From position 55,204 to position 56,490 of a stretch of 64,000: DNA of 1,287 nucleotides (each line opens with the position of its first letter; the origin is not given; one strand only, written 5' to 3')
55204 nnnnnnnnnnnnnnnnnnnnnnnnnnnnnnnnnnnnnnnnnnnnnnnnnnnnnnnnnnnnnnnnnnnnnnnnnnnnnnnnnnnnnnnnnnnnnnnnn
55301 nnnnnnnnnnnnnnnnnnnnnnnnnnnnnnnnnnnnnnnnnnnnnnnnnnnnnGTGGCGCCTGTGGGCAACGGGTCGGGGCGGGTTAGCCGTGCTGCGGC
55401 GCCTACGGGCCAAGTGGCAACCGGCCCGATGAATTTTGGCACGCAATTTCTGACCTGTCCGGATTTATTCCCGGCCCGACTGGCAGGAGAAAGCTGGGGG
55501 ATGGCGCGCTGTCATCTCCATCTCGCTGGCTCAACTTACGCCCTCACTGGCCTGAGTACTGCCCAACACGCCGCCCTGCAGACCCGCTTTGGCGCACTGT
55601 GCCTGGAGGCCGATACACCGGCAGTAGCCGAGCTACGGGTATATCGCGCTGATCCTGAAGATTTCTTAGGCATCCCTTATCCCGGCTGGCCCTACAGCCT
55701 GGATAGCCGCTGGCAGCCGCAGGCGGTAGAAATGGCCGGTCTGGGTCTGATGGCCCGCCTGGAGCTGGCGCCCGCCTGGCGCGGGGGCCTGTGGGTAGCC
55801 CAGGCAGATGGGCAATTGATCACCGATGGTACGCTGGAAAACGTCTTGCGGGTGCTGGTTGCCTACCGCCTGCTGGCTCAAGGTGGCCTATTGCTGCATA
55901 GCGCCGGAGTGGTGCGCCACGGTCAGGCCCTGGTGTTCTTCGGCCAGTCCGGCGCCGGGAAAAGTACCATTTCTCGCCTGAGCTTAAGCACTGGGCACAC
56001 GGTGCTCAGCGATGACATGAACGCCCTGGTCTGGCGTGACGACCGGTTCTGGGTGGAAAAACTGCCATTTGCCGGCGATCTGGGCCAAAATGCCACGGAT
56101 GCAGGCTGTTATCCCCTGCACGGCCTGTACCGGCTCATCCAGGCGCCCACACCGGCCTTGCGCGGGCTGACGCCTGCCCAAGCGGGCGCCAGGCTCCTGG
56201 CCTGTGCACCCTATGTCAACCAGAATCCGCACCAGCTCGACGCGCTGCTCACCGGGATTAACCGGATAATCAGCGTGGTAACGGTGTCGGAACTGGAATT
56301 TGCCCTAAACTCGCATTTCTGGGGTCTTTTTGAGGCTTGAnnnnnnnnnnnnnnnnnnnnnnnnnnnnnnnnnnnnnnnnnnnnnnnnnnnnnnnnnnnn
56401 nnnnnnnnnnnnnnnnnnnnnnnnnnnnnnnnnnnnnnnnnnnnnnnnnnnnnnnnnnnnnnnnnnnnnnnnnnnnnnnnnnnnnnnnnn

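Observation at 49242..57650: No recognisable precursor peptide for the rSAM/PqqD cassette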

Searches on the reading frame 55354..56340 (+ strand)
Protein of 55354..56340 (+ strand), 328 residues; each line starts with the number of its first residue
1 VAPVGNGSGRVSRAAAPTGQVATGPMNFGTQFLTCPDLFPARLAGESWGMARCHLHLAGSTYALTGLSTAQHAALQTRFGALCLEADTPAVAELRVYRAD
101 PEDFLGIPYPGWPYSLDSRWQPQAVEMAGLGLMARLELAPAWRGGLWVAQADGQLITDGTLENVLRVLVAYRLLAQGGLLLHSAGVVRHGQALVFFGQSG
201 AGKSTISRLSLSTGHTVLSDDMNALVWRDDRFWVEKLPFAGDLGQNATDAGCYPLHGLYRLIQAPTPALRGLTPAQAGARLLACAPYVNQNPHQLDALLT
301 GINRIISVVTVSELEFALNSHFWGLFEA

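Call 3: search_protein_families(library=pfam, proteins=[window:55354-56340:+], max_evalue=0.01)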
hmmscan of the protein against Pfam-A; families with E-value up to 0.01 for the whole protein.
window:55354-56340:+ (328 aa): 2 families
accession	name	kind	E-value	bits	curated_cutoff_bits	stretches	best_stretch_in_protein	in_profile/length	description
PF01293.25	PEPCK_ATP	-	0.00017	20.9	26.5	1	168-236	186-245/465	Phosphoenolpyruvate carboxykinase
PF00005.33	ABC_tran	-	0.0099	16.9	25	0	187-209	8-30/137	ABC transporter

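Call 5: search_protein_families(library=ncbifam, proteins=[window:55354-56340:+], max_evalue=0.01)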
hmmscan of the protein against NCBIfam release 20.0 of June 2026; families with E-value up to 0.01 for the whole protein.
window:55354-56340:+ (328 aa): 5 families
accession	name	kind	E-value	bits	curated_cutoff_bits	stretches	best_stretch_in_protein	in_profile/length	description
TIGR04355.1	HprK_rel_B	hypoth_equivalog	1.4e-07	31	200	1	173-222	139-188/351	HprK-related kinase B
TIGR04352.1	HprK_rel_A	equivalog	2.3e-07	30.2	200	1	175-224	93-142/280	HprK-related kinase A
TIGR04249.1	SCM_chp_ScmC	equivalog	8.2e-06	25.3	125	1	172-238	119-185/292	SynChlorMet cassette protein ScmC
NF006821.0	PRK09344.1-3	subfamily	0.0009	18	369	1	168-230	191-266/525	phosphoenolpyruvate carboxykinase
NF006822.0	PRK09344.1-4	equivalog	0.0034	15.9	806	1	168-221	206-257/537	phosphoenolpyruvate carboxykinase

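Call 23: search_protein_families(library=pfam, proteins=[window:55429-56340:+], max_evalue=10)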
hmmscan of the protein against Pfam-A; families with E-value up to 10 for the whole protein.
window:55429-56340:+ (303 aa): 8 families
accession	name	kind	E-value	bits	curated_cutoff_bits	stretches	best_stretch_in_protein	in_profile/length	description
PF01293.25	PEPCK_ATP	-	0.00015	21.1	26.5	1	143-211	186-245/465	Phosphoenolpyruvate carboxykinase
PF00005.33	ABC_tran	-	0.0091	17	25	1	162-184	8-30/137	ABC transporter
PF03193.22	RsgA_GTPase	-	0.025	14.9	30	1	165-182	106-123/174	RsgA GTPase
PF13555.12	AAA_29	-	0.062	13.5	27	1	162-181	20-38/61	P-loop containing region of AAA domain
PF20699.2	DUF6820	-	0.11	13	27.5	1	15-31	35-51/58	Domain of unknown function (DUF6820)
PF07475.17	Hpr_kinase_C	-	0.13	12.2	33.3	1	164-200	17-53/171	HPr Serine kinase C-terminal domain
PF13401.12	AAA_22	-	0.15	12.8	27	1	164-188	4-28/130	AAA domain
PF20080.4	ALTTAQ_rpt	-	4.5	7.5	26.4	1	35-52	13-30/38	ALTTAQ repeat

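Call 47: search_solved_structures(query=window:55429-56340:+, max_evalue=1)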
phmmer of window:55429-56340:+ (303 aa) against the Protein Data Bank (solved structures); distinct sequences matched with E-value up to 1: 24.
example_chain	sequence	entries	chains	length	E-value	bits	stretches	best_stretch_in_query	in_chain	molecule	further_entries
1ii2_A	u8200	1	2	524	0.037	16.6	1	144-220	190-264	PHOSPHOENOLPYRUVATE CARBOXYKINASE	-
1j3b_A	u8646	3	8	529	0.16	14.6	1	142-183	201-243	ATP-dependent phosphoenolpyruvate carboxykinase | Phosphoenolpyruvate carboxykinase [ATP]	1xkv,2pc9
1oen_A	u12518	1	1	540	0.27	13.8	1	142-205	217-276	PHOSPHOENOLPYRUVATE CARBOXYKINASE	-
6v2n_A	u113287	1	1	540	0.37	13.4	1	142-205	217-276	Phosphoenolpyruvate carboxykinase (ATP)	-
2py7_X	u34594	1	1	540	0.39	13.3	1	138-198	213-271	Phosphoenolpyruvate carboxykinase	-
6at3_A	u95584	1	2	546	0.41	13.2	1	142-198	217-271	Phosphoenolpyruvate carboxykinase (ATP)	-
6at4_A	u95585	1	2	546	0.41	13.2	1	142-198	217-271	Phosphoenolpyruvate carboxykinase (ATP)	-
6asn_A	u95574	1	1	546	0.43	13.1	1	143-198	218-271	Phosphoenolpyruvate carboxykinase (ATP)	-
6crt_A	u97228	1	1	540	0.46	13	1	142-198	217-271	Phosphoenolpyruvate carboxykinase (ATP)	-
1ayl_A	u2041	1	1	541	0.46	13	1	142-198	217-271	PHOSPHOENOLPYRUVATE CARBOXYKINASE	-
1aq2_A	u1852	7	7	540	0.46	13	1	142-198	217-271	PHOSPHOENOLPYRUVATE CARBOXYKINASE | Phosphoenolpyruvate carboxykinase [ATP]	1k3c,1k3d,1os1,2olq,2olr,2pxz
11ko_A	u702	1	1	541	0.46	13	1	142-198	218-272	Phosphoenolpyruvate carboxykinase (ATP)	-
8wdb_D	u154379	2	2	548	0.48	13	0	166-187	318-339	Probable dipeptide-transport ATP-binding protein ABC transporter DppD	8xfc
8wd9_D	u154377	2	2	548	0.48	13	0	166-187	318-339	Probable dipeptide-transport ATP-binding protein ABC transporter DppD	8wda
4qnu_A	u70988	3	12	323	0.51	12.9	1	201-253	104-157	tRNA (mo5U34)-methyltransferase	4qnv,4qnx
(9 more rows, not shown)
